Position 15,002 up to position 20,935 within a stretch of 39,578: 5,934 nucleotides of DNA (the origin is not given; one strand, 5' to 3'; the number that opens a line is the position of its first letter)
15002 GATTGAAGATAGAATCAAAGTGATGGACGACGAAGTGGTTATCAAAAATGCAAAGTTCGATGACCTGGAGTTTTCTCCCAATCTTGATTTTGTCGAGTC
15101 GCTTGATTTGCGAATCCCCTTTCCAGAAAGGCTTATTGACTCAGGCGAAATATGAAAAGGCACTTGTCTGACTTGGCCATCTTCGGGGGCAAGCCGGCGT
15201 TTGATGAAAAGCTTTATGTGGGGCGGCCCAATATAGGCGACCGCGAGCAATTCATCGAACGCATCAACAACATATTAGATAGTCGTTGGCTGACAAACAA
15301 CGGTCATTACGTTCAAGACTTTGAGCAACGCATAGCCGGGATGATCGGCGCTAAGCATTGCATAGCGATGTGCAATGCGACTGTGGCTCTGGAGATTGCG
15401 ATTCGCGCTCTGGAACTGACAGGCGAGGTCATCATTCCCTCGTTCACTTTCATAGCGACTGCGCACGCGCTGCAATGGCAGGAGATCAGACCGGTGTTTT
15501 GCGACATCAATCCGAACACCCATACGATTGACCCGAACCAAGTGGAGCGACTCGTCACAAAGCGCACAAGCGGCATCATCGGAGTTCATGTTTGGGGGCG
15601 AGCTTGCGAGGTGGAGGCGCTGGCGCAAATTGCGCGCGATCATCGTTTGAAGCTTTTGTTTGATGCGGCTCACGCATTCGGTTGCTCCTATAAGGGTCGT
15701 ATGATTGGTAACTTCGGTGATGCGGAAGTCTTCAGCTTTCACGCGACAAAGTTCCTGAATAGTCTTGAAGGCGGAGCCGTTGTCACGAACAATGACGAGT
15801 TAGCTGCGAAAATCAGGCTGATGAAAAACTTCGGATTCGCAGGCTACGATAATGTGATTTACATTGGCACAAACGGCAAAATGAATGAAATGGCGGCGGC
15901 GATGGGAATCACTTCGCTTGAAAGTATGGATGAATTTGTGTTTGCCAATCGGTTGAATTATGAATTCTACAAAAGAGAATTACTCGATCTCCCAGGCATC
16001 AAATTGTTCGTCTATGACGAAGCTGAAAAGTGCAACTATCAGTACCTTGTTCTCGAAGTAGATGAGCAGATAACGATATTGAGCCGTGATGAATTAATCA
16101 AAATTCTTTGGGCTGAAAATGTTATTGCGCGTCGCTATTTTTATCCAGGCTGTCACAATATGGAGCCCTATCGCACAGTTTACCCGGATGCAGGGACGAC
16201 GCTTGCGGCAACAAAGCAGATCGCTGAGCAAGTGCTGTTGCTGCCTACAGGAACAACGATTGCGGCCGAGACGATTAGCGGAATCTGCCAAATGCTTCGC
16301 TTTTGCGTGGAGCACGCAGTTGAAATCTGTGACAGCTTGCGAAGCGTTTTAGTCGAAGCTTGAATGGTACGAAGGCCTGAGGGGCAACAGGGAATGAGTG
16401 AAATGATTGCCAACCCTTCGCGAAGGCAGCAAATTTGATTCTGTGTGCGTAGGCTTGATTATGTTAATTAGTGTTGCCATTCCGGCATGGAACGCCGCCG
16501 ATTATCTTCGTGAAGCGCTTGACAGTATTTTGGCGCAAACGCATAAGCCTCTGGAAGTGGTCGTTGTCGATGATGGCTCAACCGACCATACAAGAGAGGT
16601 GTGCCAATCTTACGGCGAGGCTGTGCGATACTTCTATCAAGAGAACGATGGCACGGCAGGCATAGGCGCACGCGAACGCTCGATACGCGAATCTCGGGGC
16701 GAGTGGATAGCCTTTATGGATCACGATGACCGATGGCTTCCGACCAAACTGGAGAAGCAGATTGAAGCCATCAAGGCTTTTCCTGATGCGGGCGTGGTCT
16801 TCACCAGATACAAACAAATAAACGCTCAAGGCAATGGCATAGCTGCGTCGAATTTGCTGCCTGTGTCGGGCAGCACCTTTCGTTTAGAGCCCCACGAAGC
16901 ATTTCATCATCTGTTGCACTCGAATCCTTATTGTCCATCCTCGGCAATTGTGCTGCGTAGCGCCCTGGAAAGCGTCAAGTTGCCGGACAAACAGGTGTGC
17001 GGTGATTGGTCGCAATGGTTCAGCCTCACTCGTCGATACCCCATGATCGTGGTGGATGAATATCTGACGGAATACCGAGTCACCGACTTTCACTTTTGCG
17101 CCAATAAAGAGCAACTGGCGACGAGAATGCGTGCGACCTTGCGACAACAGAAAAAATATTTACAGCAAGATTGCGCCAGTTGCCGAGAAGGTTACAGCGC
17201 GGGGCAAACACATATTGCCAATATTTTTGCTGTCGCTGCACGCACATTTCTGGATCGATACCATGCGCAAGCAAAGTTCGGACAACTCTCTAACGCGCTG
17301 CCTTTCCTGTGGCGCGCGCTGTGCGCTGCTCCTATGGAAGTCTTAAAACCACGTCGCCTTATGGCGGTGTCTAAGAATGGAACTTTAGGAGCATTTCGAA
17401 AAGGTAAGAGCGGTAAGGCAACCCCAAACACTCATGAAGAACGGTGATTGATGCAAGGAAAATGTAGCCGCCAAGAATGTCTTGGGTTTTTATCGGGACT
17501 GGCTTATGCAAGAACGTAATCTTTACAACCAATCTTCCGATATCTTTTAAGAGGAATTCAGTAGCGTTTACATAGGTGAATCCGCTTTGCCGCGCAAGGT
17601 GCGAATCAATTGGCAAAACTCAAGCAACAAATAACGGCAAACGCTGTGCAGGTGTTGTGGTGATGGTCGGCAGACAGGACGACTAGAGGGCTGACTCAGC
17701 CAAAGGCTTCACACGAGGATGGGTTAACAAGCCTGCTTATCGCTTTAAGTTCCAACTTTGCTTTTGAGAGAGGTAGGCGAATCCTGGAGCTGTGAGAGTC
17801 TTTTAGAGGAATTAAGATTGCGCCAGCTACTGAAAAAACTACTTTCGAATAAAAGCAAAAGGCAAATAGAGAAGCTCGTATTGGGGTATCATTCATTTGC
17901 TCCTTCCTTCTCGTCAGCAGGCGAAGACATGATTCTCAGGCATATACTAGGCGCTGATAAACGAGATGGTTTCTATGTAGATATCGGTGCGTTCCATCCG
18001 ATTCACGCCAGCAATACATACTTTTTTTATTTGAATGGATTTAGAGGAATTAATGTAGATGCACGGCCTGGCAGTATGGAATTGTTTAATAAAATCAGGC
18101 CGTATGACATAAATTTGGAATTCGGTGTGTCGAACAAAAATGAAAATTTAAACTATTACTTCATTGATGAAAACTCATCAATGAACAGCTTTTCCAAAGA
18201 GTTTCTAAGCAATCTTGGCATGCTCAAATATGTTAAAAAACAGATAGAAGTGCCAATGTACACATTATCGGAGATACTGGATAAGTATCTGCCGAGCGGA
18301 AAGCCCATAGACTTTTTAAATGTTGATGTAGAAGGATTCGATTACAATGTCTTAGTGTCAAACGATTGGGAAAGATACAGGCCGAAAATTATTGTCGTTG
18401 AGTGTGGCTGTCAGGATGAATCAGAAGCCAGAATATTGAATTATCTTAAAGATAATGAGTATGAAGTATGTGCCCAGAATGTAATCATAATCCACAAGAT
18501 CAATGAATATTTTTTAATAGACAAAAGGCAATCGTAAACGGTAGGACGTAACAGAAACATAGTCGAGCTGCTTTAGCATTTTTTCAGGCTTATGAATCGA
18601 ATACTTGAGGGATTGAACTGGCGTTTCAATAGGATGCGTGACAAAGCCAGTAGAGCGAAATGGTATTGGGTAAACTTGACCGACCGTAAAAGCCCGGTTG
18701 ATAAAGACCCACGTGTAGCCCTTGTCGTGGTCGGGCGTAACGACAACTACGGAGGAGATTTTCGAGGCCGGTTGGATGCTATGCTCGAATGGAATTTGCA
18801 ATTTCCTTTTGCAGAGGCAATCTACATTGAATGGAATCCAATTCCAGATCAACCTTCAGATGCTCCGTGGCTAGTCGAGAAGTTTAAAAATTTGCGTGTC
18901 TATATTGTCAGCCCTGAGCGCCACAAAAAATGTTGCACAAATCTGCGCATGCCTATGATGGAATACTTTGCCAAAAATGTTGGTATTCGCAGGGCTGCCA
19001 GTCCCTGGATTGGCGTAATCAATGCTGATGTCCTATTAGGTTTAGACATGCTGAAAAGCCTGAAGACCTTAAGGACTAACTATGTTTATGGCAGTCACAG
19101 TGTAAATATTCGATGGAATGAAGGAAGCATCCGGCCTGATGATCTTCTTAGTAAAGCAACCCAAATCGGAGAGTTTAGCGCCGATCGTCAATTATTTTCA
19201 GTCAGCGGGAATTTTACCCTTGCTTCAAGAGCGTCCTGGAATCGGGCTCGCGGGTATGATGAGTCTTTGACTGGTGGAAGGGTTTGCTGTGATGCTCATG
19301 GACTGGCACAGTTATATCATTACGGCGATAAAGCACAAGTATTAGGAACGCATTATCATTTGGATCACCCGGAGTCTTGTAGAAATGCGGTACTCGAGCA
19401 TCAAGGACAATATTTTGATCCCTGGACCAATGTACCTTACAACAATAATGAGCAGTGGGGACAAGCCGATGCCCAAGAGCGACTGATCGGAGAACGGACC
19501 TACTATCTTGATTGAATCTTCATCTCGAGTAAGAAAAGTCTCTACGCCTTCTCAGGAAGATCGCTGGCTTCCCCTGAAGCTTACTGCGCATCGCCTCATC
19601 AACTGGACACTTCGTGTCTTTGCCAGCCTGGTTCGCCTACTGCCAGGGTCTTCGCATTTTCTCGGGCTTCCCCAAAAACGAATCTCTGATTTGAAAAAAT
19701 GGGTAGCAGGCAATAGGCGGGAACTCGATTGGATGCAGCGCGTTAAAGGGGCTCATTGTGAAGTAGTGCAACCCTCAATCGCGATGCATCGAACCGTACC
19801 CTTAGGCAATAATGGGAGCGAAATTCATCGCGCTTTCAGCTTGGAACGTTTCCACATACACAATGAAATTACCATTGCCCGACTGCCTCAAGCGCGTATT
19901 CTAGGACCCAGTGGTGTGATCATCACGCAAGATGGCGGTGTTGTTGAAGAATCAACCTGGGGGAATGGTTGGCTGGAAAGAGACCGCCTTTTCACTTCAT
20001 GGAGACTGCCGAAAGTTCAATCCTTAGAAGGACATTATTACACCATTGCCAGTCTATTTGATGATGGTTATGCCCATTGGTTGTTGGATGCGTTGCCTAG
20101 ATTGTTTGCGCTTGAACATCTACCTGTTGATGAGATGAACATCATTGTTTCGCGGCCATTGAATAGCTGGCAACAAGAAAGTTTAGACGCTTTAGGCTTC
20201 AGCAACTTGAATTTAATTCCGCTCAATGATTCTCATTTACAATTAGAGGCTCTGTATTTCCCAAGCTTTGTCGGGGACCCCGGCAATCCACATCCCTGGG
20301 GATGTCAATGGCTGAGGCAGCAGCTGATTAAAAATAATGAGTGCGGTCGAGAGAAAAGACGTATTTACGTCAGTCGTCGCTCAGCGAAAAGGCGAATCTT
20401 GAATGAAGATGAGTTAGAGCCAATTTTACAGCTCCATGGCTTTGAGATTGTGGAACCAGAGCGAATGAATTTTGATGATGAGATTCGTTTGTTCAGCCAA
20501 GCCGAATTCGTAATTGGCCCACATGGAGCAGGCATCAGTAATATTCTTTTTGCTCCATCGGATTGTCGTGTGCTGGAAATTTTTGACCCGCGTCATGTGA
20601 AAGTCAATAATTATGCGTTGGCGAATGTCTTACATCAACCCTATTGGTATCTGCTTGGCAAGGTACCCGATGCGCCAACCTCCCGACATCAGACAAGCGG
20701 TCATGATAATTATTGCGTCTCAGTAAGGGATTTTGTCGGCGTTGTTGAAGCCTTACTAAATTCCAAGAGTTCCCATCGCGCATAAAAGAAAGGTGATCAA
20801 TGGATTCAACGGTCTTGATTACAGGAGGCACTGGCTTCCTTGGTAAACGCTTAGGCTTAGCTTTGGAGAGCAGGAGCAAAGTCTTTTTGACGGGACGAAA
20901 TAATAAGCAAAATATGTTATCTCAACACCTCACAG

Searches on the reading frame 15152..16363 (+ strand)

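Call 41: search_protein_families(library=pfam, proteins=[window:15152-16363:+], max_evalue=0.001)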
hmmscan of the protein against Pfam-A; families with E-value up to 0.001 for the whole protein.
window:15152-16363:+ (403 aa): 3 families
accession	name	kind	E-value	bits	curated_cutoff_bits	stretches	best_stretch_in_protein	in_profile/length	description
PF01041.23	DegT_DnrJ_EryC1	-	4.1e-109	365.5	19.8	1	31-382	4-359/360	DegT/DnrJ/EryC1/StrS aminotransferase family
PF00155.27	Aminotran_1_2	-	7.9e-06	25.7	19.7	1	49-227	37-247/361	Aminotransferase class I and II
PF01053.26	Cys_Met_Meta_PP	-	0.00086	18.4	27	0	55-227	55-229/381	Cys/Met metabolism PLP-dependent enzyme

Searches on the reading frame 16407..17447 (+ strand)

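Call 41: search_protein_families(library=pfam, proteins=[window:16407-17447:+], max_evalue=0.001)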
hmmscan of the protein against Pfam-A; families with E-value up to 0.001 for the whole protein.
window:16407-17447:+ (346 aa): 4 families
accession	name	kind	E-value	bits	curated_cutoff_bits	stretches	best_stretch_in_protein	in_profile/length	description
PF00535.33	Glycos_transf_2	-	8.5e-35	120.6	23.3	1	22-187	1-164/168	Glycosyl transferase family 2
PF13641.12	Glyco_tranf_2_3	-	2.7e-14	54.2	27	1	21-132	3-120/230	Glycosyltransferase like family 2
PF10111.15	Glyco_tranf_2_2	-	4.1e-10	40.1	27.3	1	30-146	11-135/276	Glycosyltransferase like family 2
PF13704.12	Glyco_tranf_2_4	-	0.00067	20.5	27.5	0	29-108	2-82/98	Glycosyl transferase family 2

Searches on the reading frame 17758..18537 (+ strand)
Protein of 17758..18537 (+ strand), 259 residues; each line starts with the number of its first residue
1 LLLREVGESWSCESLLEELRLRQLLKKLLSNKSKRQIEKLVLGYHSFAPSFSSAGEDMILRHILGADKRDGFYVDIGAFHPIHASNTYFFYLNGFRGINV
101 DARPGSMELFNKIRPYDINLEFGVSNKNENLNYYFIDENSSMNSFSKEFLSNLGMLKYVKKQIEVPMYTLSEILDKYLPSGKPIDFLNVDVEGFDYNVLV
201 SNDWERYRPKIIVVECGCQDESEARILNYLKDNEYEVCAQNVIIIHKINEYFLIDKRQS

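Call 41: search_protein_families(library=pfam, proteins=[window:17758-18537:+], max_evalue=0.001)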
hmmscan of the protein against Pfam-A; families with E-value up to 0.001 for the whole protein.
window:17758-18537:+ (259 aa): 1 family
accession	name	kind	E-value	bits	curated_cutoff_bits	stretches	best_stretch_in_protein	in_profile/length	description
PF05050.19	Methyltransf_21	-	5.2e-21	76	22.7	1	75-236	1-172/173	Methyltransferase FkbM domain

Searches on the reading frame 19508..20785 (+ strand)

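Call 41: search_protein_families(library=pfam, proteins=[window:19508-20785:+], max_evalue=0.001)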
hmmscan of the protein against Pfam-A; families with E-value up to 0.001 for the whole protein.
window:19508-20785:+ (425 aa): 1 family
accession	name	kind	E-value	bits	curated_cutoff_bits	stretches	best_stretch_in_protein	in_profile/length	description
PF04577.19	Glyco_transf_61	-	3.7e-30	105.4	27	1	188-356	1-137/137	Glycosyltransferase 61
